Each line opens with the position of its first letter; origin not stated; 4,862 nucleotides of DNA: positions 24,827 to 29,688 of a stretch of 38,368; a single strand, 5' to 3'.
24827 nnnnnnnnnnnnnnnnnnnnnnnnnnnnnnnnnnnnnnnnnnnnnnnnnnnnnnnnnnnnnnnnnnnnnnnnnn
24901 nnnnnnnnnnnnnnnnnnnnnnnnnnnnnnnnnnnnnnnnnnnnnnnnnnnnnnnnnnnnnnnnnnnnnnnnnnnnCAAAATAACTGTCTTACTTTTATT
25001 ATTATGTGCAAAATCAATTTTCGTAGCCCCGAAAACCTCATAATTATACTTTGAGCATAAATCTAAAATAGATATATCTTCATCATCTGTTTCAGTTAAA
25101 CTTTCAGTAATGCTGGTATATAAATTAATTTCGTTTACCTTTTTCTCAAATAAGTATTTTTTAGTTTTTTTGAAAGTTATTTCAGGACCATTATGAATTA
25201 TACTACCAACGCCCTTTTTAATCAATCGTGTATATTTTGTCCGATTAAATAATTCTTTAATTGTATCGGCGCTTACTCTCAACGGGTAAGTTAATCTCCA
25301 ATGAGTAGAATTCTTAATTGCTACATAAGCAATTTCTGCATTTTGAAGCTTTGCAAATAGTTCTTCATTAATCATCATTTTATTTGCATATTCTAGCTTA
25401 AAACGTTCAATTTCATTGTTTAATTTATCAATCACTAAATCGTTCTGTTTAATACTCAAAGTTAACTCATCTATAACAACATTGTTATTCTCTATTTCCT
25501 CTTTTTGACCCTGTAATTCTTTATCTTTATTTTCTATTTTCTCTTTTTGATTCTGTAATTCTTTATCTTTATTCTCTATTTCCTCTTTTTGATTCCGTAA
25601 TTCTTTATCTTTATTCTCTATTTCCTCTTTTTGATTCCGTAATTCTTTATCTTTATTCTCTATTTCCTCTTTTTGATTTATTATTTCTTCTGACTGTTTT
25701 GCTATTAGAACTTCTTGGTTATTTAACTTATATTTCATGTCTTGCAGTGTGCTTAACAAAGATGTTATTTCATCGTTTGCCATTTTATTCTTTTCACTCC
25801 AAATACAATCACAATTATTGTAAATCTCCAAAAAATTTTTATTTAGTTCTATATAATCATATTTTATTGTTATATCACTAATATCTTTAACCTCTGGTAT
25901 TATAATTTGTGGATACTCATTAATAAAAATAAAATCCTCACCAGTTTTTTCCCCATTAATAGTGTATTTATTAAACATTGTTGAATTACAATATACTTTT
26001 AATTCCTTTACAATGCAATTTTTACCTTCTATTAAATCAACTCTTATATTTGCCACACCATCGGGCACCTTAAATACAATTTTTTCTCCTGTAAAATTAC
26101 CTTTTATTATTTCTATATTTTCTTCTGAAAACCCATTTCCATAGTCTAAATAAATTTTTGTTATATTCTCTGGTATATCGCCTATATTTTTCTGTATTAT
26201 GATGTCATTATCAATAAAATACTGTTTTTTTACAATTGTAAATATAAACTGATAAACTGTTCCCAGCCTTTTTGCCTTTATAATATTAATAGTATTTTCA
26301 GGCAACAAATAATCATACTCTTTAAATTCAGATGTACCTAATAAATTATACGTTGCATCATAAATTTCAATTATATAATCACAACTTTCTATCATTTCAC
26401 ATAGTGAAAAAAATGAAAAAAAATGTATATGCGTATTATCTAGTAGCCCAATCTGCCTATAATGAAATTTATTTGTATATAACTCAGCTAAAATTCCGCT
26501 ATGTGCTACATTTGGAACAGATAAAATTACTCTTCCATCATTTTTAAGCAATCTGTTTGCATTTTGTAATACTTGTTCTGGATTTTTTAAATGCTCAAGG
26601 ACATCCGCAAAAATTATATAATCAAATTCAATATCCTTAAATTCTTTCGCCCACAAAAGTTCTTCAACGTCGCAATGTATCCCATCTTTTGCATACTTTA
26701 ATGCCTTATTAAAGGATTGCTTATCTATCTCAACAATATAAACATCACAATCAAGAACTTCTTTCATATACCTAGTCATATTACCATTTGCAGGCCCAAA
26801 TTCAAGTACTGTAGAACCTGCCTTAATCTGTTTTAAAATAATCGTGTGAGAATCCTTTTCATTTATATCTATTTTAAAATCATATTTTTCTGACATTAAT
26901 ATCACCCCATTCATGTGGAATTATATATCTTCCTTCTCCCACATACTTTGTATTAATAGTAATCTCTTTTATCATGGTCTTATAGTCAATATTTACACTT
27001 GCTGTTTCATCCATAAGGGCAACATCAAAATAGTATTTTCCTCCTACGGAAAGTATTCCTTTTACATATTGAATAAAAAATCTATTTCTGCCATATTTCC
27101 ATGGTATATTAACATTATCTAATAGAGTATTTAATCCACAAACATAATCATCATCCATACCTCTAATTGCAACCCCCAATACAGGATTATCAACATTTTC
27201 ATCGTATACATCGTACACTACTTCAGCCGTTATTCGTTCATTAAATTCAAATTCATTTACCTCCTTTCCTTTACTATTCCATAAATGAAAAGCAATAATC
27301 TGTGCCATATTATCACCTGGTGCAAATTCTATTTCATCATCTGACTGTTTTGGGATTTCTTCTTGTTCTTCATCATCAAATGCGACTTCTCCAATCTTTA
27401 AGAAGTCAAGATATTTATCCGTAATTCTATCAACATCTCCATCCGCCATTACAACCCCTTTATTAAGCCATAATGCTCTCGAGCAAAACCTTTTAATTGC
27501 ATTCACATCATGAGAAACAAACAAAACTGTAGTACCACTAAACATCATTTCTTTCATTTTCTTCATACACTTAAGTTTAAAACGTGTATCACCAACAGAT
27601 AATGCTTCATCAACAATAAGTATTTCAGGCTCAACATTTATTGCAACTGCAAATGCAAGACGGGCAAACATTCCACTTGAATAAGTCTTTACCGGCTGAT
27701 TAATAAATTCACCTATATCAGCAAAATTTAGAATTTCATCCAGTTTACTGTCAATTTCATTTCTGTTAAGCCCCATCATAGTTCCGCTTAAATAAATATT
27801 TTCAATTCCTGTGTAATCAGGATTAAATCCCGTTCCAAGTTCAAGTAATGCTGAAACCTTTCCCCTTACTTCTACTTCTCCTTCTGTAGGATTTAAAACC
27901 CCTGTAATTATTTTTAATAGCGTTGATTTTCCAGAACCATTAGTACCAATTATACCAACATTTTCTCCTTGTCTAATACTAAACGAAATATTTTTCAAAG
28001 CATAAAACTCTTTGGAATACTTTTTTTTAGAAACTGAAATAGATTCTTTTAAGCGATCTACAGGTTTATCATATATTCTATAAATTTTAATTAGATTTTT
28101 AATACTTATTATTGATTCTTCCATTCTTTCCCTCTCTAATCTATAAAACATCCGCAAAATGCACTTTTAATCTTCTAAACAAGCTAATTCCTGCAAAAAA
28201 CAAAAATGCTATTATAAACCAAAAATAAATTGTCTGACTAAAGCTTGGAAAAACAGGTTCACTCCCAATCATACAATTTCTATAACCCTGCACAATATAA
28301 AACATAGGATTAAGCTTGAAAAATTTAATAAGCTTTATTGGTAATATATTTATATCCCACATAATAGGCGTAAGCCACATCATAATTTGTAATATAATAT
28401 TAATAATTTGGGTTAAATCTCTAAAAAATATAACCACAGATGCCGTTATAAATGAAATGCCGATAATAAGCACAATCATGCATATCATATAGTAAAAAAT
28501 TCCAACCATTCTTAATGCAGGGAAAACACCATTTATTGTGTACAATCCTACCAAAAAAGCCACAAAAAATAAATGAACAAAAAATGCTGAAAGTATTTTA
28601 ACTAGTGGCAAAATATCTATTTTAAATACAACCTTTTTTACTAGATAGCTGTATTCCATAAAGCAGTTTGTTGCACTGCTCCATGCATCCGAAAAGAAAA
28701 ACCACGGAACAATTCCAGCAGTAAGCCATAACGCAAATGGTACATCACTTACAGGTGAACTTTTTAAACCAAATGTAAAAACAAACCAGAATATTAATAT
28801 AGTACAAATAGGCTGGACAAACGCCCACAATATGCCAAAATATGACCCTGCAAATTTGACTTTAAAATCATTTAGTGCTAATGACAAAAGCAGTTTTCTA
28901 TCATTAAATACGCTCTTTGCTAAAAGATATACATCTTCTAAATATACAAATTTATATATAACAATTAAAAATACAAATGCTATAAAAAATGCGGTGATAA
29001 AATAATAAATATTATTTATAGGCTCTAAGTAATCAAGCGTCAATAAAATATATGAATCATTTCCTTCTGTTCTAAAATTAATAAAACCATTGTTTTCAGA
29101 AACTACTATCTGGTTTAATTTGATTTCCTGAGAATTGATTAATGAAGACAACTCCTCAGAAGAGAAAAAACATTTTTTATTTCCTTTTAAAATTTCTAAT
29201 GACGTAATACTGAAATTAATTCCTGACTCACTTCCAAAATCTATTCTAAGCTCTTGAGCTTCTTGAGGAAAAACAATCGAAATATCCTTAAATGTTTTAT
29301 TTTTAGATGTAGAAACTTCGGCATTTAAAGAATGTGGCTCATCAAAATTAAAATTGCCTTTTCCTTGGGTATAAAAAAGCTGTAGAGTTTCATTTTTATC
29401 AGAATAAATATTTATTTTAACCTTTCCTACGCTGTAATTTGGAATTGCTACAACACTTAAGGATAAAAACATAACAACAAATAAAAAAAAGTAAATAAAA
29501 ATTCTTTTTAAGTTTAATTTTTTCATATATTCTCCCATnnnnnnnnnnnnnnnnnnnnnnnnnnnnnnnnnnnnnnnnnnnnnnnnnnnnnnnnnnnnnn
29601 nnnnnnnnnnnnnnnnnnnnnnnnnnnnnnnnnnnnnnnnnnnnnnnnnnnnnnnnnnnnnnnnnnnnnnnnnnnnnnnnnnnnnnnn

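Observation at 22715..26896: Single ~1390-aa polypeptide combining methyltransferase, coiled-coil and two glycosyltransferase domains: candidate polymerase/molecular-ruler/chain-terminator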

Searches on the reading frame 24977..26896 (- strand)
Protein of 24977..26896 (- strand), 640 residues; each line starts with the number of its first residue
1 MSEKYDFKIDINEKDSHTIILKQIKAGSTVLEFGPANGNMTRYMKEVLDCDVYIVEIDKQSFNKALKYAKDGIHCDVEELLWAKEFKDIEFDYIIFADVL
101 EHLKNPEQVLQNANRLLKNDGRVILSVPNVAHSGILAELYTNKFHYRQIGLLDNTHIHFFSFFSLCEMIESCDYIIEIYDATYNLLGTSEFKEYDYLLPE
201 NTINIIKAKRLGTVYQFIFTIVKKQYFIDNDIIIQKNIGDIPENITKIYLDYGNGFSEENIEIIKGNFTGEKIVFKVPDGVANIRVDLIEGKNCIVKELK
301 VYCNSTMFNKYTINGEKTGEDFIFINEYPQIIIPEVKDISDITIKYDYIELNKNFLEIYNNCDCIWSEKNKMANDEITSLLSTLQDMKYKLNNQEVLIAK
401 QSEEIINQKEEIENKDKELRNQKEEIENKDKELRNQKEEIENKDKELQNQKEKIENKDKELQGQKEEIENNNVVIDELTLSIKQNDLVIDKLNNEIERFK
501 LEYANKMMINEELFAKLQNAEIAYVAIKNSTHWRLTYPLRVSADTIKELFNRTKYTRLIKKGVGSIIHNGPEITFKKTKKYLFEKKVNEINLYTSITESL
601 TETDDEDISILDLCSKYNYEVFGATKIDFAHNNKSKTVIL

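Call 27: predict_structure(alignment_id=A2)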
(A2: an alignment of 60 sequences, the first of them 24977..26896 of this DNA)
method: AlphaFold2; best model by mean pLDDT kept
length: 640 residues; sequences in the alignment: 60
mean_pLDDT: 83.2   pTM: 0.54
mean pLDDT of the five models: 83.2, 82.0, 80.9, 80.7, 80.6
residues with pLDDT >= 90: 352; 70-90: 177; 50-70: 33; < 50: 78
segments of 3 or more residues with pLDDT < 50: 364-385, 588-640
pLDDT, mean of each block of 10 residues (from residue 1): 66 90 98 96 98 98 98 98 98 98 98 98 98 97 93 93 98 98 94 93 90 97 98 90 86 96 81 92 95 93 95 94 94 95 94 79 50 42 50 74 86 89 89 89 88 88 88 91 91 91 90 87 77 71 69 68 76 77 59 44 38 40 30 30
secondary structure, 60 per line:
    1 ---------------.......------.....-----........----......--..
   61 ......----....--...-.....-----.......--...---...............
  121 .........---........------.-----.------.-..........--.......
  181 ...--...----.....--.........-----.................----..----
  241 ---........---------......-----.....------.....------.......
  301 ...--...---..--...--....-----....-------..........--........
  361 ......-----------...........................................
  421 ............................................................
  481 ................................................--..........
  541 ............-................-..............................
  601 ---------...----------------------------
elements in order: H16-22 E29-33 H39-46 E51-56 H59-66 E71-74 H81-85 E91-97 H106-116 E117-129 H133-140 H162-171 E174-183 H193-197 H200-208 E214-223 H224-230 E244-251 E261-266 E272-276 E283-287 E294-303 E306-308 E316-318 E321-324 E330-333 E341-350 H353-366 H378-528 H531-552 H554-569 H571-600
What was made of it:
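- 26207..26896 (-): Class I SAM methyltransferase domain (aa 1-230), the proposed chain-capping enzyme. AlphaFold pLDDT about 98 (call 27).
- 25847..26167 (-): Beta-sandwich domain (aa 244-350) with signature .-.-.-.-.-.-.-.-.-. ... I-R-x-D ... D-P-Q; possible glycan-binding module. AlphaFold strands at pLDDT 81-96 (call 27).
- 25313..25765 (-): 151-residue continuous helix (aa 378-528): proposed coiled-coil molecular ruler, about 22 nm if fully helical. AlphaFold single helix at pLDDT about 88-91 (call 27).
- The MT sits at the far end of a 151-residue helix from the GTs (call 27), an odd place for an enzyme that must act at every cycle.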

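Call 32: fold_search(model_id=the predicted structure, library=pdb)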
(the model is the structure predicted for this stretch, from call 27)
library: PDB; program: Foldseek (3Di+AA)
matches with E <= 10: 1900; with E <= 0.001: 1048
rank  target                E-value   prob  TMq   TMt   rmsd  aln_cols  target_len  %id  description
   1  3cc8                  2.2e-16  1.00  0.28  0.81   3.0       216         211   30  Crystal structure of a putative methyltransferase (bce_1332) from bacillus cereus atcc 10987 at 1.64 A resolution (released 2008-03-04)
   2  2p7h_A                1.1e-11  1.00  0.26  0.68   6.4       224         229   16  Crystal structure of a sam dependent methyl-transferase type 12 family protein (eca1738) from pectobacterium atrosepti (released 2007-04-03)
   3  2p7i_A                2.6e-11  1.00  0.26  0.67   6.8       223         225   17  CRYSTAL STRUCTURE OF a SAM dependent methyl-transferase type 12 family protein (ECA1738) FROM PECTOBACTERIUM ATROSEPTI (released 2007-04-03)
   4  2p7h_B                7.0e-11  1.00  0.26  0.67   6.8       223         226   17  Crystal structure of a sam dependent methyl-transferase type 12 family protein (eca1738) from pectobacterium atrosepti (released 2007-04-03)
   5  8hkr_A                5.0e-10  1.00  0.24  0.39  10.7       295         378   11  Crystal Structure of Histone H3 Lysine 79 (H3K79) Methyltransferase Rv2067c from Mycobacterium tuberculosis (released 2023-10-18)
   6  8hkr_B                6.7e-10  1.00  0.25  0.39  10.8       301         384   12  Crystal Structure of Histone H3 Lysine 79 (H3K79) Methyltransferase Rv2067c from Mycobacterium tuberculosis (released 2023-10-18)
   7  3l8d                  9.5e-10  1.00  0.22  0.64   7.4       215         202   15  Crystal structure of methyltransferase from Bacillus Thuringiensis (released 2010-01-12)
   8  4htf_A                1.7e-09  1.00  0.24  0.58   7.3       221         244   18  Crystal structure of S-adenosylmethionine-dependent methyltransferase from Escherichia coli in complex with S-adenosyl (released 2012-11-21)
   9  5do0_B                1.9e-09  1.00  0.23  0.29  10.9       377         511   14  The structure of PKMT1 from Rickettsia prowazekii (released 2016-08-10)
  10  5do0_A                2.1e-09  1.00  0.23  0.28  12.9       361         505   15  The structure of PKMT1 from Rickettsia prowazekii (released 2016-08-10)
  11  1tw2_B                2.8e-09  1.00  0.23  0.40   4.9       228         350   12  Crystal structure of Carminomycin-4-O-methyltransferase (DnrK) in complex with S-adenosyl-L-homocystein (SAH) and 4-me (released 2004-09-14)
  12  7phe_A                3.7e-09  1.00  0.21  0.37   5.2       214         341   14  Chimeric carminomycin-4-O-methyltransferase (DnrK) with regions from 10-hydroxylase RdmB and 10-decarboxylase TamK (released 2022-09-07)
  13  3mgg_A                5.0e-09  1.00  0.20  0.46   7.2       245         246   16  Crystal Structure of Methyl Transferase from Methanosarcina mazei (released 2010-04-21)
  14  7pga_A                5.3e-09  1.00  0.21  0.38   5.9       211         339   13  Chimeric carminomycin-4-O-methyltransferase (DnrK) with regions from 10-hydroxylase RdmB and 10-decarboxylase TamK (released 2022-08-24)
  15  5e9w_D                6.0e-09  1.00  0.23  0.48  10.1       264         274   17  Crystal structure of mRNA cap guanine-N7 methyltransferase obtained by limited proteolysis (released 2016-07-13)
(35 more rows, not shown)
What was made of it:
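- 26207..26896 (-): Best PDB match 3cc8 with TM 0.81 (call 32).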

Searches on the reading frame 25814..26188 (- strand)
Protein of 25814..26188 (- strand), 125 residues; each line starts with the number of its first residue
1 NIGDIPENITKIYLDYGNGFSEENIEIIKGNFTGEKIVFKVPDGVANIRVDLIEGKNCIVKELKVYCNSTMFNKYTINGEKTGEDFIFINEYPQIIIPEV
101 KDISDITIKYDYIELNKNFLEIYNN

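Call 42: search_protein_families(library=pfam, proteins=[window:25814-26188:-], max_evalue=10)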
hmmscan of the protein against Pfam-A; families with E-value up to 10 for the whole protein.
seq(125 aa): 1 family
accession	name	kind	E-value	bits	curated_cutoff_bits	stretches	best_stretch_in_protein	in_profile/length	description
PF10844.13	DUF2577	-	0.12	13.2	22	1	91-122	13-45/96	Protein of unknown function (DUF2577)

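Call 83: search_solved_structures(query=A5, max_evalue=10)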
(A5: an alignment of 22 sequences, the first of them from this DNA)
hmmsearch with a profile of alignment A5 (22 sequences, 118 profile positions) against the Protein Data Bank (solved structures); distinct sequences matched with E-value up to 10: 0.

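Call 84: search_protein_families(library=pfam, alignment_id=A5, max_evalue=1)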
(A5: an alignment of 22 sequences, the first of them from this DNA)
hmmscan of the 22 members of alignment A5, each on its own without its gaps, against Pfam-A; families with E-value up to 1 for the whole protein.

A. member 1, seq(115 aa): 0 families

B. families by the number of members that match (of 22 scanned): 8 families
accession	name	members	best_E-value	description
PF11589.14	DUF3244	1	0.0013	Domain of unknown function (DUF3244)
PF02206.23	WSN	1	0.036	Domain of unknown function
PF20548.3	DUF6762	1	0.038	Family of unknown function (DUF6762)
PF17891.6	FluMu_N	1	0.055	Mu-like prophage FluMu N-terminal domain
PF12278.13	SDP_N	1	0.061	Sex determination protein N terminal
PF22462.2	Ctf19_RWD2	1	0.067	Ctf19, second RWD domain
PF06165.18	GH94_b-supersand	1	0.1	Glycosyl hydrolase 94, supersandwich domain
PF18891.5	FANCL_d3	1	0.2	FANCL UBC-like domain 3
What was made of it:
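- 25847..26167 (-): No Pfam or PDB sequence match (calls 83, 84).
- Tried and rejected: Family assignment for the beta-sandwich: no Pfam or PDB sequence match (calls 83, 84).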

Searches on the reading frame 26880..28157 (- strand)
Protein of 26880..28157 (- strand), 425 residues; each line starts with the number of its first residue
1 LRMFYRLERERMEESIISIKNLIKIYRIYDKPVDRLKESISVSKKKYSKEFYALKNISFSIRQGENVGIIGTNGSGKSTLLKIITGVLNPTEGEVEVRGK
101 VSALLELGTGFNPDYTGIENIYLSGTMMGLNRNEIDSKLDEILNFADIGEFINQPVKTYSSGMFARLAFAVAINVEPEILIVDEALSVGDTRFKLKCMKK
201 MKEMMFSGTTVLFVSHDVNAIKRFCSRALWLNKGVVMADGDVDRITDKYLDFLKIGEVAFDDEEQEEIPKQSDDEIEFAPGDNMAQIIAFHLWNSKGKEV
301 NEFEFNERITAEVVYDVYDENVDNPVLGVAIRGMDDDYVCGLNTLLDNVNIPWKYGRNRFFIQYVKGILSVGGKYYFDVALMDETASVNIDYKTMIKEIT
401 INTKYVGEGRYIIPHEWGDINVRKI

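Call 5: search_protein_families(library=pfam, proteins=[window:26880-28157:-], max_evalue=0.01)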
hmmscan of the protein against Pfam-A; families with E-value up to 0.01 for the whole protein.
window:26880-28157:- (425 aa): 4 families
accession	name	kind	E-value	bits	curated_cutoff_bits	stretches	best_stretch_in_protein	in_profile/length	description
PF00005.33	ABC_tran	-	3.7e-26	92.8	25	1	54-186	1-136/137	ABC transporter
PF14524.12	Wzt_C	-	1e-11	45.5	30.4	1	281-402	6-130/143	Wzt C-terminal domain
PF13555.12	AAA_29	-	5.2e-05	23.4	27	1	59-92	17-50/61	P-loop containing region of AAA domain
PF13175.12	AAA_15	-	0.005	16.9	32.1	1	53-91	13-50/374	AAA ATPase domain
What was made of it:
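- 26880..28157 (-): wzt: ABC transporter ATPase with C-terminal Wzt_C domain (26952-27317); proposed reader of the cap. Pfam ABC_tran 3.7e-26 and Wzt_C 1e-11 (call 5).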

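Call 6: search_protein_families(library=ncbifam, proteins=[window:26880-28157:-], max_evalue=0.01)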
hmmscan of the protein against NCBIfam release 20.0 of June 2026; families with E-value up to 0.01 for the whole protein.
window:26880-28157:- (425 aa): 187 families (the best 25 are shown)
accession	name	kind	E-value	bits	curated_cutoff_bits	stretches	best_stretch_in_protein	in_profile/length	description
NF010065.0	PRK13545.1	equivalog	2.2e-83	280.8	538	1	19-269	7-253/549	teichoic acids export protein ATP-binding subunit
NF010066.0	PRK13546.1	equivalog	4.2e-69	232.8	320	1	17-273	5-257/264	teichoic acids export ABC transporter ATP-binding subunit TagH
NF050108.1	galactan_ABC_ATP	equivalog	1.3e-55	188.3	400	1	51-249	42-240/244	galactan export ABC transporter ATP-binding subunit Wzt/RfbE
TIGR01188.1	drrA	subfamily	1.4e-36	126.3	312.45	1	45-247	1-213/302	daunorubicin resistance ABC transporter, ATP-binding protein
TIGR04521.1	ECF_ATPase_2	equivalog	2e-31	109.1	330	2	45-101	12-68/279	energy-coupling factor transporter ATPase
TIGR04520.1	ECF_ATPase_1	equivalog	2.1e-30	106.1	315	2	45-100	8-64/269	energy-coupling factor transporter ATPase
NF010156.0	PRK13635.1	equivalog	8e-29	100.7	392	1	48-268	17-251/279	energy-coupling factor ABC transporter ATP-binding protein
TIGR02769.1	nickel_nikE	equivalog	2.8e-28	99.1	332.55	2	130-239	121-232/265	nickel import ATP-binding protein NikE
NF007739.0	PRK10419.1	subfamily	3.2e-28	99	354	2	128-242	120-236/268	nickel ABC transporter ATP-binding protein NikE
TIGR02673.1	FtsE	equivalog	3.5e-28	98.7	264.85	2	114-234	93-213/214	cell division ATP-binding protein FtsE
NF040933.2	ABC_arch_GlcV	equivalog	1.5e-27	96.4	450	2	113-248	96-232/357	glucose ABC transporter ATP-binding protein GlcV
TIGR01166.1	cbiO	subfamily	1.5e-27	96.3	211.8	2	121-219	90-188/190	cobalt ABC transporter, ATP-binding protein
NF010059.0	PRK13536.1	equivalog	1.4e-26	93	549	1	40-250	44-266/342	nodulation factor ABC transporter ATP-binding protein NodI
NF010060.0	PRK13537.1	equivalog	6.8e-26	90.9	521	1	43-247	21-235/314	nodulation factor ABC transporter ATP-binding protein NodI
NF010068.0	PRK13548.1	equivalog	1.3e-25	90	261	1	53-245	20-230/261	heme ABC transporter ATP-binding protein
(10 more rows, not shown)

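Call 55: search_solved_structures(query=window:26880-28157:-, max_evalue=1, show_alignments=0)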
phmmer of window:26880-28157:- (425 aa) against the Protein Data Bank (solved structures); distinct sequences matched with E-value up to 1: 580 (the best 60 are shown).
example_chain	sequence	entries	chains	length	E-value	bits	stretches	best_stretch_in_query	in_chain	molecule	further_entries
8dku_A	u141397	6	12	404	3.8e-78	266.6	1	21-381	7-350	ABC transporter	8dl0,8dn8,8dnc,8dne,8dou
7k2t_A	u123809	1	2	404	8.9e-78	265.3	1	21-381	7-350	ABC transporter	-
6amx_A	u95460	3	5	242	3.3e-76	260.2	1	21-250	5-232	ABC transporter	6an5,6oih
6m96_A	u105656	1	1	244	7.7e-76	259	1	21-250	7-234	ABC transporter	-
6jbh_A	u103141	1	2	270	1.2e-67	232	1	14-265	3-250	TarH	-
7dd0_A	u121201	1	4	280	2.3e-61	211.3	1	17-271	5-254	Teichoic acids export ATP-binding protein TagH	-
9cfl_B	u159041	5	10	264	4.1e-59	203.9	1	17-268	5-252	Teichoic acids export ATP-binding protein TagH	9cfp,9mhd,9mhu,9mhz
9qfx_C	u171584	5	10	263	1.7e-48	168.9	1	52-249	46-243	ABC transporter ATP-binding protein | Probable o-antigen/lipopolysaccharide transport ATP-binding protein ABC transporter RfbE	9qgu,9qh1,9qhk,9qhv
9qhw_C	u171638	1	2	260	1.7e-48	168.9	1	52-249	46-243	ABC transporter ATP-binding protein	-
9qhj_C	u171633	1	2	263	4.4e-48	167.5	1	52-249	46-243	Probable o-antigen/lipopolysaccharide transport ATP-binding protein ABC transporter RfbE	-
9qhx_C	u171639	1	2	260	4.4e-48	167.5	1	52-249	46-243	ABC transporter ATP-binding protein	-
8tsi_A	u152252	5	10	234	1.2e-31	113.4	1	52-254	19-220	ABC transporter ATP-binding protein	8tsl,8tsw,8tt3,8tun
8tsh_A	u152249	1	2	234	3e-31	112.1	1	52-254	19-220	ABC transporter ATP-binding protein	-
8j5q_D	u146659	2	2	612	5e-28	101.5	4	129-245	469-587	Uncharacterized ABC transporter ATP-binding protein Rv1281c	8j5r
8j5s_D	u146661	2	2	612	3.5e-27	98.7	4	129-245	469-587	Uncharacterized ABC transporter ATP-binding protein Rv1281c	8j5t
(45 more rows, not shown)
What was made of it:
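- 26880..28157 (-): Best PDB match is Aquifex aeolicus Wzt, 3.8e-78, aligned through residue 381 (call 55).
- On ABC-transporter-dependent glycan export with cap-reading Wzt: Homology to A. aeolicus Wzt extends into the C-terminal domain (call 55).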

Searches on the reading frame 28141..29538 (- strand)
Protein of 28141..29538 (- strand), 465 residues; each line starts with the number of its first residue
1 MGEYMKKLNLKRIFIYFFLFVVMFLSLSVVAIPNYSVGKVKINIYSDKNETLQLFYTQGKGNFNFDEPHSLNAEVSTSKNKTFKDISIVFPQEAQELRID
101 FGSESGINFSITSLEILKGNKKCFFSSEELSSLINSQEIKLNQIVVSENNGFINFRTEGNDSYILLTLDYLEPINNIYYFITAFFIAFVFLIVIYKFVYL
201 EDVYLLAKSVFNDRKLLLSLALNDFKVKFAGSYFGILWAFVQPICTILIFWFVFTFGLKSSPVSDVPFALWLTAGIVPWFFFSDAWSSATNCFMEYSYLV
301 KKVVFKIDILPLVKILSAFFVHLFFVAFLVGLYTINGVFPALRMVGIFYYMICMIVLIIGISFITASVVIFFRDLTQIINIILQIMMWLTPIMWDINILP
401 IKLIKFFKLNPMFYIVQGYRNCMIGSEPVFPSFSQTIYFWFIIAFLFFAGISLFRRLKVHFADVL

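Call 5: search_protein_families(library=pfam, proteins=[window:28141-29538:-], max_evalue=0.01)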
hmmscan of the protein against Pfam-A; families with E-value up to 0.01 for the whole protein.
window:28141-29538:- (465 aa): 1 family
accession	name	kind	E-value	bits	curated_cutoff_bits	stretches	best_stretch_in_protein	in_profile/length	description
PF01061.29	ABC2_membrane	-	1.4e-12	48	26.9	1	219-423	5-210/211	ABC-2 type transporter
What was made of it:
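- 28141..29538 (-): wzm: ABC-2 permease with an unusual ~200-aa N-terminal extension (28939-29538) of two TM helices flanking a beta-rich domain. Pfam ABC2_membrane at aa 219-423 (call 5).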

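Call 6: search_protein_families(library=ncbifam, proteins=[window:28141-29538:-], max_evalue=0.01)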
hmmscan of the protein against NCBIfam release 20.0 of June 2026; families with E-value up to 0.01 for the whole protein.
window:28141-29538:- (465 aa): 2 families
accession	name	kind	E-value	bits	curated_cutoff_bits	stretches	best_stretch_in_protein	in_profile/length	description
NF050109.1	galactan_ABC_perm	equivalog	3.9e-11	43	380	1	209-444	16-247/272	galactan export ABC transporter permease subunit Wzm/RfbD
NF050053.1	CapPschTportKpsM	equivalog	2.5e-06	27.6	300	1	217-453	5-246/257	capsule polysaccharide transporter KpsM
